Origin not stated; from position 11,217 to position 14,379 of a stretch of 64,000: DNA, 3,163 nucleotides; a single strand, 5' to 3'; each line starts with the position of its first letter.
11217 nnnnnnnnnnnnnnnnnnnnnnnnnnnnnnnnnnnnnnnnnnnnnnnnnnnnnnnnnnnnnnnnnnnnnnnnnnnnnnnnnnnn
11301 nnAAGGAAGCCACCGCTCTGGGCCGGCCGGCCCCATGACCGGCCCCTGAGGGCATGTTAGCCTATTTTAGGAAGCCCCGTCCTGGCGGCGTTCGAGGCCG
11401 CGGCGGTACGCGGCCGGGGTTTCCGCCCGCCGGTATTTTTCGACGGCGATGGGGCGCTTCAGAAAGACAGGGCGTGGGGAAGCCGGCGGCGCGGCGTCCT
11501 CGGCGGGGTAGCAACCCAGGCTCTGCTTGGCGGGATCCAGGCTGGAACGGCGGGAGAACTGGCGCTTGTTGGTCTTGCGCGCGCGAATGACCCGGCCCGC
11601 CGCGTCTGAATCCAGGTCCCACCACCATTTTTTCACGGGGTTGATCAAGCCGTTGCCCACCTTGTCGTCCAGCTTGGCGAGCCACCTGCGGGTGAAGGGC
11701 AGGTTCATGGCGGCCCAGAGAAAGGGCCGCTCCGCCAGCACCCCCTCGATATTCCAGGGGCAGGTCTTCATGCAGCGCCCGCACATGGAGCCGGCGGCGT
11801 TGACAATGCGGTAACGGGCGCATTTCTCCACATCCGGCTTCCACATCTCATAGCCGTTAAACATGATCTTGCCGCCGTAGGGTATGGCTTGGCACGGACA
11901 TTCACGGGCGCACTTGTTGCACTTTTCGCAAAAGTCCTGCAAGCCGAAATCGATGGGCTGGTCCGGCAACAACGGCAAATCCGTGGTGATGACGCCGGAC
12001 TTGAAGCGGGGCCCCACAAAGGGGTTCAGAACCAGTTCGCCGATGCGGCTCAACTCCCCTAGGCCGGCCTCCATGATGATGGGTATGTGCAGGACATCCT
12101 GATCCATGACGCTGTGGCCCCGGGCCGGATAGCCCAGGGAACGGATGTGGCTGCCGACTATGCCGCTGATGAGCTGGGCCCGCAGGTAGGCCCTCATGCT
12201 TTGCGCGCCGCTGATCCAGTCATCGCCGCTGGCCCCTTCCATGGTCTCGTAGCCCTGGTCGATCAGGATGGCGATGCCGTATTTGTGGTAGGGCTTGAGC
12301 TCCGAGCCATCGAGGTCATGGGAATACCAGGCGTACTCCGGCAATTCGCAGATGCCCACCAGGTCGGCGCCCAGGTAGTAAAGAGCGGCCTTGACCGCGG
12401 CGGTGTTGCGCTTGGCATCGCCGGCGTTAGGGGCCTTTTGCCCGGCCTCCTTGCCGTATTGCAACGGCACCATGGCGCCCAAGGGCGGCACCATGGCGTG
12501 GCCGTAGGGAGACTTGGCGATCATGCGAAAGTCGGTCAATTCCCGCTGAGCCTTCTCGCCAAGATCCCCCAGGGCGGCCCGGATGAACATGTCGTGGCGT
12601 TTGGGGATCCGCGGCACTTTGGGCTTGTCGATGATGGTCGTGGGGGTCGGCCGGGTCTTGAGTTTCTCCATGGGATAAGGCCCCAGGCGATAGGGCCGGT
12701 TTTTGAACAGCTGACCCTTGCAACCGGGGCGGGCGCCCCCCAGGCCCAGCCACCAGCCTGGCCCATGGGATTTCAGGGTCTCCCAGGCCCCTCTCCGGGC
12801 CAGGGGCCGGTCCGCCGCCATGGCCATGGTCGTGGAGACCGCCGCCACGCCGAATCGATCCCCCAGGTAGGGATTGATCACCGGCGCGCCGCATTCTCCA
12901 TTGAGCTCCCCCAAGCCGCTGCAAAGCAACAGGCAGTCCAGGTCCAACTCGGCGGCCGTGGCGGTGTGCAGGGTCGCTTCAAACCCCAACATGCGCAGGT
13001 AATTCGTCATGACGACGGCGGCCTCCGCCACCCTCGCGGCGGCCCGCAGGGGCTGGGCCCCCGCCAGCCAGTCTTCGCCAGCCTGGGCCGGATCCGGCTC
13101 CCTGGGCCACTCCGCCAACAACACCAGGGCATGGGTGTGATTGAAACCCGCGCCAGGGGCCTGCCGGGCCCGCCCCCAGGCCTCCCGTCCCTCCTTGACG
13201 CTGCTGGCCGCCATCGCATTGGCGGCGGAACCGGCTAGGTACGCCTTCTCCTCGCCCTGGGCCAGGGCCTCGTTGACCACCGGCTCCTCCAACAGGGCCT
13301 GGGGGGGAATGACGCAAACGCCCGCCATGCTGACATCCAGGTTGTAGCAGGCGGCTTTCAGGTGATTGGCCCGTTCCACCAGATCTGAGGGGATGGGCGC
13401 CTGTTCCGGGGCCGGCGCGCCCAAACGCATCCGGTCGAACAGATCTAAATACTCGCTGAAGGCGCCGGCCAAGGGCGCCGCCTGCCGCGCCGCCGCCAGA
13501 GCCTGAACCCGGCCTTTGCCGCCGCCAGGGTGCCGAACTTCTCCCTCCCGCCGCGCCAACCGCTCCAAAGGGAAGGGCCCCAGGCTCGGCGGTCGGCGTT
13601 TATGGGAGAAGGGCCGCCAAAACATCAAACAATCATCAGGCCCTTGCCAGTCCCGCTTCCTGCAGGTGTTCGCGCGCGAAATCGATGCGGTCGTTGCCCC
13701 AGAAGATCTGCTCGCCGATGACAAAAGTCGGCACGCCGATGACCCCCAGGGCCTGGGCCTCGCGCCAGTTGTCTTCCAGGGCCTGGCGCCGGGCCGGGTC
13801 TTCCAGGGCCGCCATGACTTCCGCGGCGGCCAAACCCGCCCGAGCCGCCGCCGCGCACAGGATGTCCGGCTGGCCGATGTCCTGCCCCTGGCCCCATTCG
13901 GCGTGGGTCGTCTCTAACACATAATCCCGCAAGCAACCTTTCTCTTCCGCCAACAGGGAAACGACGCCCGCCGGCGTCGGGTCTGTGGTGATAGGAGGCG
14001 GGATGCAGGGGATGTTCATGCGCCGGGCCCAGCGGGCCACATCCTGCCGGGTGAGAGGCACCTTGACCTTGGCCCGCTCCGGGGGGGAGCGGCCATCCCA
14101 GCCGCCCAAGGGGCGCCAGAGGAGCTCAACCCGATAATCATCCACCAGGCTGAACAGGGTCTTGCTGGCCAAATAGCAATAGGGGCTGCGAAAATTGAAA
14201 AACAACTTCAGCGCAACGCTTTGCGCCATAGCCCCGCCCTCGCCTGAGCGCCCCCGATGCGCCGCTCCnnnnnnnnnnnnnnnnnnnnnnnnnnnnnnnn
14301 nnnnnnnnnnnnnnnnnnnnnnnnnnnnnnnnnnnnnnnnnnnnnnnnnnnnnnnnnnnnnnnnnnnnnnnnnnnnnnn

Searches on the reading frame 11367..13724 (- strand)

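Call 12: search_protein_families(library=pfam, proteins=[window:11367-13724:-], max_evalue=0.001)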
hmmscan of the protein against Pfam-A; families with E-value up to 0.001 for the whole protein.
window:11367-13724:- (785 aa): 2 families
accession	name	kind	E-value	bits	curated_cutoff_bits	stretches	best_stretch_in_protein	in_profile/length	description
PF13484.11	Fer4_16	-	2.4e-05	25.5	30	1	599-658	2-66/66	4Fe-4S double cluster binding domain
PF12838.12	Fer4_7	-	3.8e-05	24.5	27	1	599-659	2-52/52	4Fe-4S dicluster domain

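Call 50: search_protein_families(library=ncbifam, proteins=[window:11367-13724:-], max_evalue=0.00001)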
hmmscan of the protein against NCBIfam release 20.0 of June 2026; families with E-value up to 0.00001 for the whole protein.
window:11367-13724:- (785 aa): 2 families
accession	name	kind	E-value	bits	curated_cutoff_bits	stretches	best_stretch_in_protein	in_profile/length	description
TIGR02486.1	RDH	subfamily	3.6e-57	194.6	160.35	2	480-687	87-309/314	reductive dehalogenase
TIGR00276.1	TIGR00276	equivalog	2e-06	27.1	200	1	543-658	130-244/337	tRNA epoxyqueuosine(34) reductase QueG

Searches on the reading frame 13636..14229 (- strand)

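Call 12: search_protein_families(library=pfam, proteins=[window:13636-14229:-], max_evalue=0.001)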
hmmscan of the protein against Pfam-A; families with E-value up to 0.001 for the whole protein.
window:13636-14229:- (197 aa): 2 families
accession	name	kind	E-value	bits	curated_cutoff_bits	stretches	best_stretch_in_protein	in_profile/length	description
PF01323.26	DSBA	-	1.8e-32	113.2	25.6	1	7-190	2-191/191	DSBA-like thioredoxin domain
PF13462.12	Thioredoxin_4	-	4.7e-07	30.6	23.2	1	100-183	82-157/165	Thioredoxin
